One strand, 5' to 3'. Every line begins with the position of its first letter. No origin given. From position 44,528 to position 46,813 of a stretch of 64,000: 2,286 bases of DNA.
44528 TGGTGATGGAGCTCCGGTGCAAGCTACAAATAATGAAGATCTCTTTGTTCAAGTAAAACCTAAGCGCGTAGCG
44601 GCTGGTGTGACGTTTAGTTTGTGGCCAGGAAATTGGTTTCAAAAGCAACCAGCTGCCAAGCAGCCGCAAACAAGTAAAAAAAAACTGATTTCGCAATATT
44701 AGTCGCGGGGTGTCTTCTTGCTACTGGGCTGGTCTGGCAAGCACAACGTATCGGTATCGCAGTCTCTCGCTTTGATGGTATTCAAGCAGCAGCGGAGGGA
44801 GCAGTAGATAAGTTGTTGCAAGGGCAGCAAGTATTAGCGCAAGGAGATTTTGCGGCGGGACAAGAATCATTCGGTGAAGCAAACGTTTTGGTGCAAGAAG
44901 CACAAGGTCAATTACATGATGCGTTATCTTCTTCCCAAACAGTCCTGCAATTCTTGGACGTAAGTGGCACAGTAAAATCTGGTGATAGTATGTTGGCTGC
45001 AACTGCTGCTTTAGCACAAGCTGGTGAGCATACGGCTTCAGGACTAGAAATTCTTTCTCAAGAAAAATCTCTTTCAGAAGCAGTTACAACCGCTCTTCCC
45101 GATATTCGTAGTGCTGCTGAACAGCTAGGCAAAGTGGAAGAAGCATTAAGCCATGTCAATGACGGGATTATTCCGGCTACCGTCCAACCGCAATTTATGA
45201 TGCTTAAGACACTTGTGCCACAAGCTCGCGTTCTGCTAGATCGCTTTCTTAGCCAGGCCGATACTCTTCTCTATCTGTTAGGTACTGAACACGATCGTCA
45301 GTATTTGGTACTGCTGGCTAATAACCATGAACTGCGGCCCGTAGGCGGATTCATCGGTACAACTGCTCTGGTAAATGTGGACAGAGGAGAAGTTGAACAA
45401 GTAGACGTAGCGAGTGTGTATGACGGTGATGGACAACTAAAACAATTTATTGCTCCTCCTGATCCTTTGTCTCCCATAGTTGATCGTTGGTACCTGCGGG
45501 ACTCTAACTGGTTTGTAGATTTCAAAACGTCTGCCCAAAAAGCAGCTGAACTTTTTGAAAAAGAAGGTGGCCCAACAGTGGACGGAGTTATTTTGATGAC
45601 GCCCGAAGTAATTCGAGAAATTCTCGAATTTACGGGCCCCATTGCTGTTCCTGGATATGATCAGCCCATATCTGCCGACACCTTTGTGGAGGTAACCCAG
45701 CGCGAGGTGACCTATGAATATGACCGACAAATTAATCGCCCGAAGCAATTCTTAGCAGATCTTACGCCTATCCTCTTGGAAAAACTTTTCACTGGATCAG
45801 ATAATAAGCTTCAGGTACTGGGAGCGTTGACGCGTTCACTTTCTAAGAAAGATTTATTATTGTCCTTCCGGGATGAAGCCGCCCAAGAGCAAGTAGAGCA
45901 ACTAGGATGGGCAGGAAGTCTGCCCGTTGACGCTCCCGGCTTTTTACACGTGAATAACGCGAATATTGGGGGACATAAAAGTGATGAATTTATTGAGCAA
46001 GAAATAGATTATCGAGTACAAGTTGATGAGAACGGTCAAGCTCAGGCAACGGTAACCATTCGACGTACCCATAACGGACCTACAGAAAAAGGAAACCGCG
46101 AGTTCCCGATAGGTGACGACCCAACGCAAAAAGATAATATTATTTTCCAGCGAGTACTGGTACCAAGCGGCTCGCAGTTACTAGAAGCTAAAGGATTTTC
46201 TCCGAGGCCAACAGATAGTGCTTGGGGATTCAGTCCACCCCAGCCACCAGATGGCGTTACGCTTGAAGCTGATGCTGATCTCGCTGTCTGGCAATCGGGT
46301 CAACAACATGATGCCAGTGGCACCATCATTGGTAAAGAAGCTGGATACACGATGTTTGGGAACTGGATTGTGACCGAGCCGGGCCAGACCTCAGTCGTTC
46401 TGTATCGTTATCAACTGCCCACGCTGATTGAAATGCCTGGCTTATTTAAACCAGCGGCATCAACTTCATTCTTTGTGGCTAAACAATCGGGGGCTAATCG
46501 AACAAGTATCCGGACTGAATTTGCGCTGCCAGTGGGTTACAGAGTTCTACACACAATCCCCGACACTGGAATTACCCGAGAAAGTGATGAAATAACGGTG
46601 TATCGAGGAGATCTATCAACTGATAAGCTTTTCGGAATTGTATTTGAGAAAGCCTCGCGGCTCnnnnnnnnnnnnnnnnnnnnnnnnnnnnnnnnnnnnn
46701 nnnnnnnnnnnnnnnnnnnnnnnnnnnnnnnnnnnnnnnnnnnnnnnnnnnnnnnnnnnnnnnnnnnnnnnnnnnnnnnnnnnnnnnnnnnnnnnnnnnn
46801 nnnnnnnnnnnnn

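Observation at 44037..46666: A9 homopolymer (A_AAA_AAA slippery heptamer) separates an Arg-rich ORF from the DUF4012 ORF; the -1 frame restores a TM helix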

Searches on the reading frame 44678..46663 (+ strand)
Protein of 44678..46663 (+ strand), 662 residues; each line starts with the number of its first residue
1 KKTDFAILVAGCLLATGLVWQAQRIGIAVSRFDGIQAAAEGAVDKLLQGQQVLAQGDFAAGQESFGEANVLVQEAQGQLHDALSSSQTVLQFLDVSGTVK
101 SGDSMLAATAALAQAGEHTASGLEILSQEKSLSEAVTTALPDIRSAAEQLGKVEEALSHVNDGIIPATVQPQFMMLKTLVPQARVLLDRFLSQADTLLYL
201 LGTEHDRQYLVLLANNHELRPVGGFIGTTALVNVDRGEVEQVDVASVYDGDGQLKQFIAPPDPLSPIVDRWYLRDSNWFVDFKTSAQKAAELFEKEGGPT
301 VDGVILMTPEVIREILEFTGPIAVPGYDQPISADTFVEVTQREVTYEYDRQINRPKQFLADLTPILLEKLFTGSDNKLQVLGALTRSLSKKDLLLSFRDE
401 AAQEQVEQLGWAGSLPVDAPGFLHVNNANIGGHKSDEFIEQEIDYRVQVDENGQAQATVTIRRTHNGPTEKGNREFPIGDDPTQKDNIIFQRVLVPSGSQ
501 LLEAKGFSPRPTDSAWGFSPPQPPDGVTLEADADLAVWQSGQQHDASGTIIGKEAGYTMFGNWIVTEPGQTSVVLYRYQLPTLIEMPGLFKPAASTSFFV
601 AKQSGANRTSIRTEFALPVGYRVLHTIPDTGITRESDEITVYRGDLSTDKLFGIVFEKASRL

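Call 29: search_protein_families(library=pfam, proteins=[window:44678-46663:+], max_evalue=0.01)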
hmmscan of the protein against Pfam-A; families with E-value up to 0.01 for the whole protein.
window:44678-46663:+ (662 aa): 1 family
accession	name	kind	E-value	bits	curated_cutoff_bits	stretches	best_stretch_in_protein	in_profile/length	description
PF13196.11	DUF4012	-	1.9e-28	100.2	28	1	206-344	3-143/144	Protein of unknown function (DUF4012)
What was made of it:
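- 45293..45709 (+): Pfam DUF4012 (PF13196) core match. Call 29: residues 206-344 of the -1 frame ORF, 100.2 bits, E = 1.9e-28.
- Checked: That frame encodes KKTD-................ (44690-44737), and PF13196 DUF4012 matches further on (100 bits against a cut-off of 28; call 29).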

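Call 31: find_related_loci(query=A2, collection=metagenome_contigs, flank=2000)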
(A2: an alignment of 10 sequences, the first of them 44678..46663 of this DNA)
Query A2 (662 aa) in metagenome_contigs; peptide patterns used: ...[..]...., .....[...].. (x = any residue, [..] = any of these).
600 stretches matched a pattern (row limit reached: there are more); 324 encode a relative of the query (tblastn E <= 1e-3); the best 80 are kept; 80 distinct loci.
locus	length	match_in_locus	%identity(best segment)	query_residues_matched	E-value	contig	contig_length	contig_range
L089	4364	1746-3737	51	4-658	0e+0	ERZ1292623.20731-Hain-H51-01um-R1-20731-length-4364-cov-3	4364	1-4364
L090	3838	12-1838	52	58-658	0e+0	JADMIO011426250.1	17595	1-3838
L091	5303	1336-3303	48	7-658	0e+0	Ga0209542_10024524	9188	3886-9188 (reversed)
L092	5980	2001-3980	41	6-658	5e-164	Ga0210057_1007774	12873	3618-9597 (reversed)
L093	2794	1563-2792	50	8-409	6e-130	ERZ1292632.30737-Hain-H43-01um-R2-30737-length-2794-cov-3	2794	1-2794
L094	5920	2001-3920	31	2-654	1e-89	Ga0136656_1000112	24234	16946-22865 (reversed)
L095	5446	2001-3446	35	159-654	2e-85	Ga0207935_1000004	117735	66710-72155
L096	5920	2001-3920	29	2-654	9e-83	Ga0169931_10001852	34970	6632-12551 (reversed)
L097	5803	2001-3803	29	2-617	2e-82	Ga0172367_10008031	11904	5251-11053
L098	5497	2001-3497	33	104-618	2e-81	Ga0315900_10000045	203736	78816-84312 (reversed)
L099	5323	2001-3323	33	195-654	2e-81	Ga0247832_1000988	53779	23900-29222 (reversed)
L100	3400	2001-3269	32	207-657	3e-68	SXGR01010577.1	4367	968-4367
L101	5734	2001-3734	29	35-621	1e-57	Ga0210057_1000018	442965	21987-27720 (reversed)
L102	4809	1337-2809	29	128-654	4e-53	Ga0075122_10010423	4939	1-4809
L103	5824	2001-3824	26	35-661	5e-53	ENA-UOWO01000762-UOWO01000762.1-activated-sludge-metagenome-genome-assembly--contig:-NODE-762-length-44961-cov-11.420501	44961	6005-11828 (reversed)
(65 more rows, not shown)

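Call 75: search_solved_structures(query=A2, max_evalue=0.01)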
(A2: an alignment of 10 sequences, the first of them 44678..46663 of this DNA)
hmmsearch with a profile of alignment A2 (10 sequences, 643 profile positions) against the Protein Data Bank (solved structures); distinct sequences matched with E-value up to 0.01: 0.

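Call 80: predict_structure(alignment_id=A2)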
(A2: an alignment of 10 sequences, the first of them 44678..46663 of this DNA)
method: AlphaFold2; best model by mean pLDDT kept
length: 662 residues; sequences in the alignment: 10
mean_pLDDT: 70.9   pTM: 0.70
mean pLDDT of the five models: 70.9, 69.6, 69.4, 67.5, 62.1
residues with pLDDT >= 90: 76; 70-90: 332; 50-70: 145; < 50: 109
segments of 3 or more residues with pLDDT < 50: 1-9, 26-30, 87-93, 215-227, 256-278, 344-353, 431-437, 509-531
pLDDT, mean of each block of 10 residues (from residue 1): 40 51 47 60 74 81 84 73 54 54 75 86 81 85 93 87 67 75 86 85 80 52 42 72 59 45 35 42 75 75 81 79 76 72 46 54 75 73 79 85 86 76 72 49 91 92 67 51 63 88 73 39 42 57 76 83 71 89 85 89 73 92 85 83 86 88 47
secondary structure, 60 per line:
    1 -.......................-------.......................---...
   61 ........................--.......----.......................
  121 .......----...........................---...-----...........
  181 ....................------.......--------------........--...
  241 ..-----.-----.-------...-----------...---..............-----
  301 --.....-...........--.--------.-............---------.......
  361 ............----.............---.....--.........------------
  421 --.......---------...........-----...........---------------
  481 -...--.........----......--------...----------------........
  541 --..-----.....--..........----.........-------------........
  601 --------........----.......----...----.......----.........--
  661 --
elements in order (helices of 4 or more, strands of 3 or more residues): H2-24 H32-54 H58-84 H87-93 H98-127 H132-158 H170-200 E207-213 E228-235 E238-242 H282-295 E303-307 H309-319 H333-344 H354-372 H377-389 E393-397 H400-408 E423-429 E439-449 E455-465 E487-495 E500-505 H533-540 E550-554 E557-566 E571-579 E593-600 E609-616 E621-627 E632-634 E639-645 E650-658
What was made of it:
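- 44690..44737 (+): Codons for the TM helix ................, readable only in the -1 frame. AF2 predicts a helix at residues 2-24 (call 80).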

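Call 82: fold_search(model_id=the predicted structure, library=pdb)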
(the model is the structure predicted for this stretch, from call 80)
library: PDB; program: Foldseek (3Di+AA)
matches with E <= 10: 409; with E <= 0.001: 14
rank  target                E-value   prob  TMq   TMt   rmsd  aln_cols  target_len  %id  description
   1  4bcl                  8.2e-05  1.00  0.15  0.25  18.9       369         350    8  FMO protein from Prosthecochloris aestuarii 2K at Room Temperature (released 1998-09-16)
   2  6m32_F                1.1e-04  1.00  0.15  0.25  18.5       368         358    9  Cryo-EM structure of FMO-RC complex from green sulfur bacteria (released 2020-11-25)
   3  5h8z_A                1.2e-04  1.00  0.15  0.25  20.2       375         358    7  Crystal structure of the C49A C353A mutant Fenna-Matthews-Olson Protein from Chlorobaculum Tepidum (released 2016-05-18)
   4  6m32_E                1.3e-04  1.00  0.15  0.24  19.9       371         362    9  Cryo-EM structure of FMO-RC complex from green sulfur bacteria (released 2020-11-25)
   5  6mez_B                1.3e-04  1.00  0.14  0.24  20.1       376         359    9  X-ray structure of the Fenna-Matthews-Olsen antenna complex from Prosthecochloris aestuarii (released 2019-03-13)
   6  3eoj                  1.4e-04  1.00  0.14  0.25  21.4       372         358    8  Fmo protein from Prosthecochloris Aestuarii 2K AT 1.3A Resolution (released 2009-05-12)
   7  7uea_V                1.5e-04  1.00  0.15  0.25  20.2       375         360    8  Photosynthetic assembly of Chlorobaculum tepidum (RC-FMO1) (released 2022-10-05)
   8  3vdi                  3.1e-04  1.00  0.15  0.26  19.9       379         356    7  Structure of the FMO protein from Pelodictyon phaeum (released 2012-01-25)
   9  6mez_A                4.0e-04  1.00  0.14  0.24  20.6       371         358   10  X-ray structure of the Fenna-Matthews-Olsen antenna complex from Prosthecochloris aestuarii (released 2019-03-13)
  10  7uea_U                4.2e-04  1.00  0.15  0.25  19.4       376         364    9  Photosynthetic assembly of Chlorobaculum tepidum (RC-FMO1) (released 2022-10-05)
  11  7ueb_U                5.8e-04  1.00  0.15  0.25  19.1       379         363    9  Photosynthetic assembly of Chlorobaculum tepidum (RC-FMO2) (released 2022-10-05)
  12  3bsd                  6.1e-04  1.00  0.14  0.24  20.2       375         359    9  Light harvesting protein from RC of Chlorobium tepidum (released 2008-01-22)
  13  6c26_1                7.1e-04  1.00  0.19  0.28   8.9       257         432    8  The Cryo-EM structure of a eukaryotic oligosaccharyl transferase complex (released 2018-01-31)
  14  4wz9_B                8.5e-04  1.00  0.16  0.13  12.0       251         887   11  APN1 from Anopheles gambiae (released 2015-06-17)
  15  8b6l_O                1.0e-03  1.00  0.19  0.21   7.6       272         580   10  Subtomogram average of the human Sec61-TRAP-OSTA-translocon (released 2022-12-07)
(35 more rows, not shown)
